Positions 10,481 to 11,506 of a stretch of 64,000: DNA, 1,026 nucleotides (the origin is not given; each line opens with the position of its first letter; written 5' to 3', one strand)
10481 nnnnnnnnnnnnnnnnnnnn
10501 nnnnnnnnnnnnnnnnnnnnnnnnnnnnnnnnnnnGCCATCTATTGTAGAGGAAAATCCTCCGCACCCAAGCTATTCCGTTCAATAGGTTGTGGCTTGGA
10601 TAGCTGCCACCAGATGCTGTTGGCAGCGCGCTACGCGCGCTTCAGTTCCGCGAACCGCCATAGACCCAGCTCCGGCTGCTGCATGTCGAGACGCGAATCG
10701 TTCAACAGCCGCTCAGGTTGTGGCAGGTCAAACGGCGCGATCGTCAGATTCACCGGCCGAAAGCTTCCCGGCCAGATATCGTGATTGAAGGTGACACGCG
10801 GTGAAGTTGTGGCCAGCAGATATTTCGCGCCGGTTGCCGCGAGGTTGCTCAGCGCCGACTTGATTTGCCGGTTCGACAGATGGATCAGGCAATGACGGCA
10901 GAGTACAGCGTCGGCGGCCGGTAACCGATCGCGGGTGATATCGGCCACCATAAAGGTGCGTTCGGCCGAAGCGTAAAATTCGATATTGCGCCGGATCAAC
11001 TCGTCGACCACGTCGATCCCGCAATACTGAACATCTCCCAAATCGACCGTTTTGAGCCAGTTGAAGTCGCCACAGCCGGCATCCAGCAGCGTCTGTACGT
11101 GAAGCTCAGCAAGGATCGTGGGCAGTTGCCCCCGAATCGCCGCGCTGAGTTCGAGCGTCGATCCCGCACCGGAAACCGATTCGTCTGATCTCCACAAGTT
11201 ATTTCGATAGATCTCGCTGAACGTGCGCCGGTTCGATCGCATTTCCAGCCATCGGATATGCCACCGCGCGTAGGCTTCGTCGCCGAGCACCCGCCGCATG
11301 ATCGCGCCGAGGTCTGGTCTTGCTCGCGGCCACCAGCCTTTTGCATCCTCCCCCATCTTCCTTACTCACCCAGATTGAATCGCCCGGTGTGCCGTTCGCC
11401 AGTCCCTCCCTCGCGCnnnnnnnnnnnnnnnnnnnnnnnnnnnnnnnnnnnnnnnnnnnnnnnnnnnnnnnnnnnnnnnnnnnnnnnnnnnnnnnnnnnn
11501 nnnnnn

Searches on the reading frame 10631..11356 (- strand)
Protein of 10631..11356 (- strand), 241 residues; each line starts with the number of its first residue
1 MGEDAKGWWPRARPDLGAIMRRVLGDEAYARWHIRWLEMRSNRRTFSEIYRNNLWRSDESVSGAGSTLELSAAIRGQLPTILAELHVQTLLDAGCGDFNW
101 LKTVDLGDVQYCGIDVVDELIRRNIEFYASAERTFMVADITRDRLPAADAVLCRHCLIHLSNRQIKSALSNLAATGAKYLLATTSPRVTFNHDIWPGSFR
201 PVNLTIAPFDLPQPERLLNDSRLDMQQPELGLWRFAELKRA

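Call 4: search_protein_families(library=pfam, proteins=[window:10631-11356:-])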
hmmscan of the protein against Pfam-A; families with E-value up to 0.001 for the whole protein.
window:10631-11356:- (241 aa): 4 families
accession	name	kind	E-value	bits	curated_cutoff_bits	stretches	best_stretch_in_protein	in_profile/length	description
PF13649.12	Methyltransf_25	-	4e-06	27.9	27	1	91-173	2-90/97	Methyltransferase domain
PF08242.18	Methyltransf_12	-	4.8e-05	24.4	30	1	91-173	1-89/98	Methyltransferase domain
PF13489.12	Methyltransf_23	-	8.6e-05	22.8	27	1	87-174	23-106/164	Methyltransferase domain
PF08241.18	Methyltransf_11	-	0.00048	21.1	21.2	1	91-164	1-77/95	Methyltransferase domain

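Call 5: search_protein_families(library=ncbifam, proteins=[window:10631-11356:-])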
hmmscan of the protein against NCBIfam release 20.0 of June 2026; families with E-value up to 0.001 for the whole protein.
window:10631-11356:- (241 aa): 1 family
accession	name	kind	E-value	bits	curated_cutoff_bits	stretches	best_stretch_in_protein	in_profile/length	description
TIGR02021.1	BchM-ChlM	equivalog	3.3e-08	33.2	158.9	1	57-190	22-161/218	magnesium protoporphyrin IX methyltransferase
